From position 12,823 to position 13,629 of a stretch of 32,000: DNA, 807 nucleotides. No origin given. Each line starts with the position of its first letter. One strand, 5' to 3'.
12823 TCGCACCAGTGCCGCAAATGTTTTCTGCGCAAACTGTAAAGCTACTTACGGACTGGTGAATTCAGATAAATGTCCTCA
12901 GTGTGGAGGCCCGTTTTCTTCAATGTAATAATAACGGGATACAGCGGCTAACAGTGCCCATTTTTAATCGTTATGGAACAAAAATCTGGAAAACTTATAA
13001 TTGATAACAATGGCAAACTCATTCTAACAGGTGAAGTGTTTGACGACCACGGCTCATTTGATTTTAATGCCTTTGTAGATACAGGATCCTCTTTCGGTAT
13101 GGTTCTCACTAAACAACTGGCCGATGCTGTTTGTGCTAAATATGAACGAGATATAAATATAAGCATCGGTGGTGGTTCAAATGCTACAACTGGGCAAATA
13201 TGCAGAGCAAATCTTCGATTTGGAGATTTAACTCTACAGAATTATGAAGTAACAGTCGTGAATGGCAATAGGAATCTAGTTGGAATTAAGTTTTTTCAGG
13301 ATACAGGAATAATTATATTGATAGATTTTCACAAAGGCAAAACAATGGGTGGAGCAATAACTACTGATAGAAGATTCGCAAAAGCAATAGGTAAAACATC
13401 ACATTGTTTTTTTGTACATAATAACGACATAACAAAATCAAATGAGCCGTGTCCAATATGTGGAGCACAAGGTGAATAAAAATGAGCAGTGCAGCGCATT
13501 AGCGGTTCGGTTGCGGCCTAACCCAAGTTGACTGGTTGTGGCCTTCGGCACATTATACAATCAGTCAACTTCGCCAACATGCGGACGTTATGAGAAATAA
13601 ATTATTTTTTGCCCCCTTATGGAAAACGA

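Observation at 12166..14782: Candidate novel four-gene module: HNH-like, double Zn-ribbon, retropepsin-like protease and HExxH metallopeptidase-like proteins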

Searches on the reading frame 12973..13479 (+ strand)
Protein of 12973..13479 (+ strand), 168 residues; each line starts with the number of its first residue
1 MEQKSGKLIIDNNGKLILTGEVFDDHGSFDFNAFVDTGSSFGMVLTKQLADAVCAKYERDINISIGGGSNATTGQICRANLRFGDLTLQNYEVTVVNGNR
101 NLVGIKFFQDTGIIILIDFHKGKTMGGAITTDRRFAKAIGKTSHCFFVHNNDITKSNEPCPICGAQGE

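Call 3: search_protein_families(library=pfam, proteins=[window:12973-13479:+], max_evalue=1)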
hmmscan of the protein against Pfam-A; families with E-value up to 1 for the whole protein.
window:12973-13479:+ (168 aa): 2 families
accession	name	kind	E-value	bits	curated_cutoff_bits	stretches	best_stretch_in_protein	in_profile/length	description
PF13650.11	Asp_protease_2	-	4.5e-07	30.9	24.3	1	28-102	8-85/90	Aspartyl protease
PF13975.11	gag-asp_proteas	-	7.7e-07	30.1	28.2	1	30-109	9-91/92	gag-polyprotein putative aspartyl protease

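Call 4: search_protein_families(library=padloc, proteins=[window:12973-13479:+], max_evalue=1)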
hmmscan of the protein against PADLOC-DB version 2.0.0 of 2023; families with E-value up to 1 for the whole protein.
window:12973-13479:+ (168 aa): 0 families

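Call 5: search_protein_families(library=ncbifam, proteins=[window:12973-13479:+], max_evalue=1)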
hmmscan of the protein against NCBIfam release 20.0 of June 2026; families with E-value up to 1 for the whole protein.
window:12973-13479:+ (168 aa): 1 family
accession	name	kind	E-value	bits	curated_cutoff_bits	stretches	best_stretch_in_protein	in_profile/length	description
TIGR03698.1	clan_AA_DTGF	subfamily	0.068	13.5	57.35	1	25-115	13-100/107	clan AA aspartic protease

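Call 8: search_protein_families(library=phrogs, proteins=[window:12973-13479:+], max_evalue=0.1)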
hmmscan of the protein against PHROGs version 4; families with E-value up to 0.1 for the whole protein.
window:12973-13479:+ (168 aa): 0 families

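Call 10: find_homologous_proteins(query=window:12973-13479:+, max_evalue=0.001)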
Query window:12973-13479:+ (168 aa): 26 proteins with E <= 0.001 among 60 candidates.
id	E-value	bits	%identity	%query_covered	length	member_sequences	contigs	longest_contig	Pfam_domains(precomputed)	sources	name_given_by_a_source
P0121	8.2e-108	376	100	100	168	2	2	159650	PF13650.12,PF13975.12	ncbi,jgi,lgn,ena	ncbi:MAG: aspartyl protease family protein [Candidatus Gracilibacteria bacterium]|jgi:hypothetical p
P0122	5.0e-90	318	82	100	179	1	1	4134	PF13650.12,PF13975.12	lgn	-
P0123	9.9e-89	314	83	100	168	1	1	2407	PF13650.12,PF13975.12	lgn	-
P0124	1.1e-88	313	81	100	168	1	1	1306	PF13975.12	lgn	-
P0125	2.8e-88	312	83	100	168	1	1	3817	PF13650.12,PF13975.12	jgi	jgi:hypothetical protein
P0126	5.7e-88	311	83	100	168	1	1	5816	PF13650.12,PF13975.12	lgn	-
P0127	4.1e-85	302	80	100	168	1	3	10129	-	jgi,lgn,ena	-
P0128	4.9e-84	298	77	100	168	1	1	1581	PF13650.12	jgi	jgi:hypothetical protein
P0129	2.1e-82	293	77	100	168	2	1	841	PF13650.12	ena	-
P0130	1.6e-81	290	78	100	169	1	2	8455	PF13650.12,PF13975.12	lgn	-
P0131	1.5e-76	274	71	100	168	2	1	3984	-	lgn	-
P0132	1.7e-76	274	72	100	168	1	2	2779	PF13650.12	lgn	-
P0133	2.5e-75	270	76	100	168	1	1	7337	PF13650.12,PF13975.12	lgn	-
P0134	8.8e-74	265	73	98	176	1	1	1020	-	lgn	-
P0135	1.3e-73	264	69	99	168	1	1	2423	PF13650.12,PF13975.12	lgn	-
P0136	1.7e-72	261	66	100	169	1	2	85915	PF13650.12,PF13975.12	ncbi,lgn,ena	-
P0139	3.1e-63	231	61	100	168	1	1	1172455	PF13650.12,PF13975.12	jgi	jgi:predicted oxidoreductase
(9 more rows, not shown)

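Call 12: find_encoding_contigs(protein=P0121, flank=6000, max_places=4)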
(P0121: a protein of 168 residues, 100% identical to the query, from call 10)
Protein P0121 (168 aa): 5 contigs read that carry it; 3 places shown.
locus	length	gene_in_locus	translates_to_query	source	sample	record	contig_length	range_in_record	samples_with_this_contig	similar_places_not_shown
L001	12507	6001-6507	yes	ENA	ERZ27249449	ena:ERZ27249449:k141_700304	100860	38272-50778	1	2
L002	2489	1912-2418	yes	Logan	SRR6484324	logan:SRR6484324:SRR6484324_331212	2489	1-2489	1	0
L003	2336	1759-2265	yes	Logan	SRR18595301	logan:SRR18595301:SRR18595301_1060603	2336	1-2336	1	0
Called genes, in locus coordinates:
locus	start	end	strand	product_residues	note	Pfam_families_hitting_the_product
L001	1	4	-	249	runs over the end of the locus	PF01300:Sua5_yciO_yrdC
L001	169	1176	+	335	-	PF00044:Gp_dh_N, PF02800:Gp_dh_C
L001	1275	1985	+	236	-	PF01628:HrcA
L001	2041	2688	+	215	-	PF01025:GrpE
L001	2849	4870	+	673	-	PF00012:HSP70, PF06723:MreB_Mbl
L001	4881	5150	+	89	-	-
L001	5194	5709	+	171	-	-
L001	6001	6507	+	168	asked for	PF13650:Asp_protease_2 (weak), PF13975:gag-asp_proteas (weak)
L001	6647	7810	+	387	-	-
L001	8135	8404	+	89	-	PF04014:MazE_antitoxin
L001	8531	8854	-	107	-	-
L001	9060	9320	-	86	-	-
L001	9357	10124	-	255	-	PF04402:SIMPL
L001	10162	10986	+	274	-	-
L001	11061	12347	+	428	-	PF02403:Seryl_tRNA_N, PF00587:tRNA-synt_2b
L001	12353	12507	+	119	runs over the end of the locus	-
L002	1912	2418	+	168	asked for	PF13650:Asp_protease_2 (weak), PF13975:gag-asp_proteas (weak)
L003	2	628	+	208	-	?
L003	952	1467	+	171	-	-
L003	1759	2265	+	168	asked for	PF13650:Asp_protease_2 (weak), PF13975:gag-asp_proteas (weak)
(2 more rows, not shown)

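Call 13: find_encoding_contigs(protein=P0136, flank=6000, max_places=3)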
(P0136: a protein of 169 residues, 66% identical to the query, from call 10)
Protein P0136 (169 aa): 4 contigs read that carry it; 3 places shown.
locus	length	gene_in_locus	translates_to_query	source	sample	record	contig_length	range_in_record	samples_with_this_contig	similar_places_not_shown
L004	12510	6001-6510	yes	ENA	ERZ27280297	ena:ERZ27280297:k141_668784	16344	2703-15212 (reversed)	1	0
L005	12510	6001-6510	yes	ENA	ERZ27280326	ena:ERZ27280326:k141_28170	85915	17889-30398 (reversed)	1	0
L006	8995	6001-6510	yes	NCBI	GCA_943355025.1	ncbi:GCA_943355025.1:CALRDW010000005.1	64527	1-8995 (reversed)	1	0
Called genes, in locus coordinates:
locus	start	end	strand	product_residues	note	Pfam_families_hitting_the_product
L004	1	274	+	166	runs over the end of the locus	PF00903:Glyoxalase, PF22677:Ble-like_N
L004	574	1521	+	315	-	PF00438:S-AdoMet_synt_N, PF02772:S-AdoMet_synt_M, PF02773:S-AdoMet_synt_C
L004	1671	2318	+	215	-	PF12686:DUF3800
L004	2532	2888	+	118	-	PF12643:MazG-like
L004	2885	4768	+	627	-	PF09848:SLFN-g3_helicase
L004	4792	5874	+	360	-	PF21407:SduA_N (weak), PF14082:SduA_C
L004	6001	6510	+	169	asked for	PF13650:Asp_protease_2 (weak), PF13975:gag-asp_proteas (weak)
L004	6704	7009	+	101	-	PF01936:NYN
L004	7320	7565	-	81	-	-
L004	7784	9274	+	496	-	PF00282:Pyridoxal_deC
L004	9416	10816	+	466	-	PF00591:Glycos_transf_3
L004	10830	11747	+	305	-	PF03437:BtpA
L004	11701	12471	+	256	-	PF00294:PfkB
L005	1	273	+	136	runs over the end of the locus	PF00903:Glyoxalase, PF22677:Ble-like_N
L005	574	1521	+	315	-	PF00438:S-AdoMet_synt_N, PF02772:S-AdoMet_synt_M, PF02773:S-AdoMet_synt_C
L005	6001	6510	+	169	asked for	PF13650:Asp_protease_2 (weak), PF13975:gag-asp_proteas (weak)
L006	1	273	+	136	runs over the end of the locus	PF00903:Glyoxalase, PF22677:Ble-like_N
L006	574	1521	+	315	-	PF00438:S-AdoMet_synt_N, PF02772:S-AdoMet_synt_M, PF02773:S-AdoMet_synt_C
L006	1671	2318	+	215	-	PF12686:DUF3800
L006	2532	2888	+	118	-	PF12643:MazG-like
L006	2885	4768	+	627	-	PF09848:SLFN-g3_helicase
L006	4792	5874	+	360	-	PF21407:SduA_N (weak), PF14082:SduA_C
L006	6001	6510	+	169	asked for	PF13650:Asp_protease_2 (weak), PF13975:gag-asp_proteas (weak)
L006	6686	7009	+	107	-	PF01936:NYN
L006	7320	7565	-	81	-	-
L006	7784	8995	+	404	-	?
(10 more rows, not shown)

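Call 14: find_encoding_contigs(protein=P0139, flank=6000, max_places=3)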
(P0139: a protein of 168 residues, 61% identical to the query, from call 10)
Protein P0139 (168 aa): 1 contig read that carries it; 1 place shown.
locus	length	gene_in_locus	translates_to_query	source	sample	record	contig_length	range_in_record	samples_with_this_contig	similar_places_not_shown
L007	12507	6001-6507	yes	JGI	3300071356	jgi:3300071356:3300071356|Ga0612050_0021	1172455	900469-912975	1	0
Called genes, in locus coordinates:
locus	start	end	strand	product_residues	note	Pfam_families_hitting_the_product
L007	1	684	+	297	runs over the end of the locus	-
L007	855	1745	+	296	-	-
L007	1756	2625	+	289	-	-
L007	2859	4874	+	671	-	PF00652:Ricin_B_lectin, PF14200:RicinB_lectin_2 (faint), PF00652:Ricin_B_lectin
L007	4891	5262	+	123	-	-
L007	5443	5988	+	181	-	PF00239:Resolvase, PF08279:HTH_11 (faint), PF13565:HTH_32 (faint), PF13412:HTH_24 (faint), PF13309:HTH_22 (weak), PF02796:HTH_7, PF13384:HTH_23 (faint)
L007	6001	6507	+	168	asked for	PF13650:Asp_protease_2 (weak), PF13975:gag-asp_proteas (weak)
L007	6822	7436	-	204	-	-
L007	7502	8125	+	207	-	PF01726:LexA_DNA_bind (weak), PF00717:Peptidase_S24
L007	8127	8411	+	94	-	-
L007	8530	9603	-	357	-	PF13784:Fic_N, PF02661:Fic, PF21248:SoFic-like_C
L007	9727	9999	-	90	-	-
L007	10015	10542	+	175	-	PF00293:NUDIX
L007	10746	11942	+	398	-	PF01476:LysM, PF23473:LysM3_LYK4_5 (faint), PF01551:Peptidase_M23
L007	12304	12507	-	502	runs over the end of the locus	PF13541:ChlI, PF00158:Sigma54_activat (weak), PF01078:Mg_chelatase, PF07728:AAA_5, PF13335:Mg_chelatase_C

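Call 36: find_encoding_contigs(protein=P0127, flank=6000, max_places=3)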
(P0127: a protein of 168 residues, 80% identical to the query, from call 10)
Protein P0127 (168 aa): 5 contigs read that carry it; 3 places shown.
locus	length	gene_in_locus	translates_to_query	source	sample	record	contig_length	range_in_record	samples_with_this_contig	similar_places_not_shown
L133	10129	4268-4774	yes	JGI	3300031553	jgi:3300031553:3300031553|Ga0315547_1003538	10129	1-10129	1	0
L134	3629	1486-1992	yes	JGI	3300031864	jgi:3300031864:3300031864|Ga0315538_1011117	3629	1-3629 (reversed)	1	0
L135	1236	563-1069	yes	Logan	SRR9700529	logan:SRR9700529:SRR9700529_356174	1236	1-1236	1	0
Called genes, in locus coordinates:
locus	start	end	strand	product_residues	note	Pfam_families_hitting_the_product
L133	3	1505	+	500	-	?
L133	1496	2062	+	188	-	PF01966:HD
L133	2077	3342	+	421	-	PF00330:Aconitase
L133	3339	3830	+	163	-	PF00694:Aconitase_C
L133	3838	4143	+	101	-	PF00589:Phage_integrase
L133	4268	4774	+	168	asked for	-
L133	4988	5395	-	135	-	PF05168:HEPN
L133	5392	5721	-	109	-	PF01909:NTP_transf_2, PF18765:Polbeta (weak)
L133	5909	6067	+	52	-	-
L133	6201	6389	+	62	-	-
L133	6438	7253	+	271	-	PF00565:SNase, PF00932:LTD (weak)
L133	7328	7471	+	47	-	-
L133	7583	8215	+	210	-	-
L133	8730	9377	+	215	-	-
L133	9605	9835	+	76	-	-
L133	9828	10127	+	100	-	?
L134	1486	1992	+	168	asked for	-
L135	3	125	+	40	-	?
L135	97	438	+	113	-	PF00589:Phage_integrase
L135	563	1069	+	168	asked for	-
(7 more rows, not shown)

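Call 81: search_protein_families(library=pfam, proteins=[L133:3838-4143:+, L135:97-438:+], max_evalue=0.01)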
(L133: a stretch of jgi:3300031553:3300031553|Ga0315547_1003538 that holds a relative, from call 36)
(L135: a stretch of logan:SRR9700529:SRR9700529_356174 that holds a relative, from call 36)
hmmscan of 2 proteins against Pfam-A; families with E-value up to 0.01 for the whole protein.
L133:3838-4143:+ (101 aa): 1 family
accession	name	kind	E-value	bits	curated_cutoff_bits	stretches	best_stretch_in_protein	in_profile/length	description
PF00589.27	Phage_integrase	-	1.1e-23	84.3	27.1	1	10-80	101-171/172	Phage integrase family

L135:97-438:+ (113 aa): 2 families
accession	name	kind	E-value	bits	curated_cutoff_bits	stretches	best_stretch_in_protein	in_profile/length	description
PF00589.27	Phage_integrase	-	7.1e-24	84.9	27.1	1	22-92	101-171/172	Phage integrase family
PF22301.2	AUDH_beta_propeller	-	0.0085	16.3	27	1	5-107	16-111/179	Aldos-2-ulose dehydratase, beta-propeller domain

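Call 95: search_protein_families(library=ncbifam, proteins=[L133:3838-4143:+], max_evalue=0.00001)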
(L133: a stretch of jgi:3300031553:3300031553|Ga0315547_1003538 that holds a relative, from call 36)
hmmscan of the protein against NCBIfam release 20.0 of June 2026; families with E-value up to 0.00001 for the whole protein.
L133:3838-4143:+ (101 aa): 11 families
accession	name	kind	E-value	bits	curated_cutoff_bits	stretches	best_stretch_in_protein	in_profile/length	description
TIGR02249.1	integrase_gron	subfamily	5.7e-33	114.6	265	1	3-91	226-314/315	integron integrase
TIGR02225.1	recomb_XerD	equivalog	2.1e-30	106.1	329.6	1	10-86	207-283/290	site-specific tyrosine recombinase XerD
NF001399.0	PRK00283.1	subfamily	2.3e-28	99.3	279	1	10-86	215-292/300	tyrosine recombinase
TIGR02224.1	recomb_XerC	equivalog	8.3e-28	97.6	335.15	1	14-85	214-285/295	tyrosine recombinase XerC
NF040815.2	recomb_XerA_Arch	equivalog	5.1e-27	95.1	220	1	10-84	187-261/263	site-specific tyrosine recombinase/integron integrase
NF011946.0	PRK15417.1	equivalog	1.1e-21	77.3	435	1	10-92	248-330/337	integron integrase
NF002331.0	PRK01287.1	subfamily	2.4e-21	76.1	371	1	15-84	249-319/365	site-specific tyrosine recombinase XerC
NF003462.0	PRK05084.1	equivalog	9.7e-14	50.9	267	1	15-89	284-356/360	tyrosine recombinase XerS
NF007371.0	PRK09871.1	subfamily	6.5e-11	42.1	222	1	12-76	109-173/198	tyrosine-type DNA invertase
NF007370.0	PRK09870.1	subfamily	1.1e-09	38.3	221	1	13-76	115-178/200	tyrosine-type DNA invertase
NF041502.1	integrase_1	equivalog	3.5e-06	26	350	1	12-88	288-371/484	site-specific integrase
